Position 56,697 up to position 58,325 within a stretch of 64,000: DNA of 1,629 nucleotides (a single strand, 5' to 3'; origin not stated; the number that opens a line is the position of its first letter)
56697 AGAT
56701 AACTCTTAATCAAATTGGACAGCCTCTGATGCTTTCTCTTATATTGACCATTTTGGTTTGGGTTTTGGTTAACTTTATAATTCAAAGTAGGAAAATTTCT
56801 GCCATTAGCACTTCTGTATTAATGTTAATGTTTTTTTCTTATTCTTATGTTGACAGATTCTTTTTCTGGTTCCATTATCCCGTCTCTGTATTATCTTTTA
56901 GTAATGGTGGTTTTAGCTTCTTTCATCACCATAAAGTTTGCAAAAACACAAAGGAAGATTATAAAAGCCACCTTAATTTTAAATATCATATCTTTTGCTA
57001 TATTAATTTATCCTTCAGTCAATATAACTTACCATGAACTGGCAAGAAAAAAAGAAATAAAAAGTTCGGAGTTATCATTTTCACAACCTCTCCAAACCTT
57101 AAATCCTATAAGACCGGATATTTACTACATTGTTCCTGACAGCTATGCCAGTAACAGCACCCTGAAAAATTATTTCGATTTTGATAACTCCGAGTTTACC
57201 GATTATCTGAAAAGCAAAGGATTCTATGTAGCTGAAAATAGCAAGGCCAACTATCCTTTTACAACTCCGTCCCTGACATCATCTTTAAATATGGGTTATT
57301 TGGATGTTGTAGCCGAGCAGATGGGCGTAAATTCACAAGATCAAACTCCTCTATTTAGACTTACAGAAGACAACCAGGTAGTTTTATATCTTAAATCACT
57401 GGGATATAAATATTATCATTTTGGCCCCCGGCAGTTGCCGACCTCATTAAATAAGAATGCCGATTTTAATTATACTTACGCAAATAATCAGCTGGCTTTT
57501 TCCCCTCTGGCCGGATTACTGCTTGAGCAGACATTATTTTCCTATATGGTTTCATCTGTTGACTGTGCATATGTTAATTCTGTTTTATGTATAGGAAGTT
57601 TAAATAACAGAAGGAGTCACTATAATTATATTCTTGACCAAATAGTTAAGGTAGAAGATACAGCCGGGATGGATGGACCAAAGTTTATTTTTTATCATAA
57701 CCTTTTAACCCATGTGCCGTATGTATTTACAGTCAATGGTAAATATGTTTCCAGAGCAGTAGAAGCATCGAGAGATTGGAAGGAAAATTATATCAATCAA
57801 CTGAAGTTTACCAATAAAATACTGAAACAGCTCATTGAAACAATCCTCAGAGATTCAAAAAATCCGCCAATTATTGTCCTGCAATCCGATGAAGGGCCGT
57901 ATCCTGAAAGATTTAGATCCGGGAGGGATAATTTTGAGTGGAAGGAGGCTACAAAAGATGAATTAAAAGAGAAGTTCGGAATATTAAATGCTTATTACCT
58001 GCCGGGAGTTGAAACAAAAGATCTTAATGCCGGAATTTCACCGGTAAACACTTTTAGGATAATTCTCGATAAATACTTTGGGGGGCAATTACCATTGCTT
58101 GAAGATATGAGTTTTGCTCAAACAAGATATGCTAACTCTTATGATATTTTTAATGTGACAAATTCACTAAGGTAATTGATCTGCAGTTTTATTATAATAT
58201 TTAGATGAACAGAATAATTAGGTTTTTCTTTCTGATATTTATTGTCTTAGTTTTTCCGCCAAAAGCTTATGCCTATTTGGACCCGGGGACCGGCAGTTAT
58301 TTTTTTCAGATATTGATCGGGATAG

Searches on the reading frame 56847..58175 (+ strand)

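Call 9: search_protein_families(library=pfam, proteins=[window:56847-58175:+], max_evalue=0.001)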
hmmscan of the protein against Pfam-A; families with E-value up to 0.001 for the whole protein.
window:56847-58175:+ (442 aa): 1 family
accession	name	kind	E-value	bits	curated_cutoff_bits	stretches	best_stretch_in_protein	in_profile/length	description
PF00884.28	Sulfatase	-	2e-06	27.8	25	1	134-369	44-265/301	Sulfatase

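Call 43: search_protein_families(library=ncbifam, proteins=[window:56847-58175:+], max_evalue=0.0001)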
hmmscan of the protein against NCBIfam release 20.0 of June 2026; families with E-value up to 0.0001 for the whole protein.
window:56847-58175:+ (442 aa): 0 families
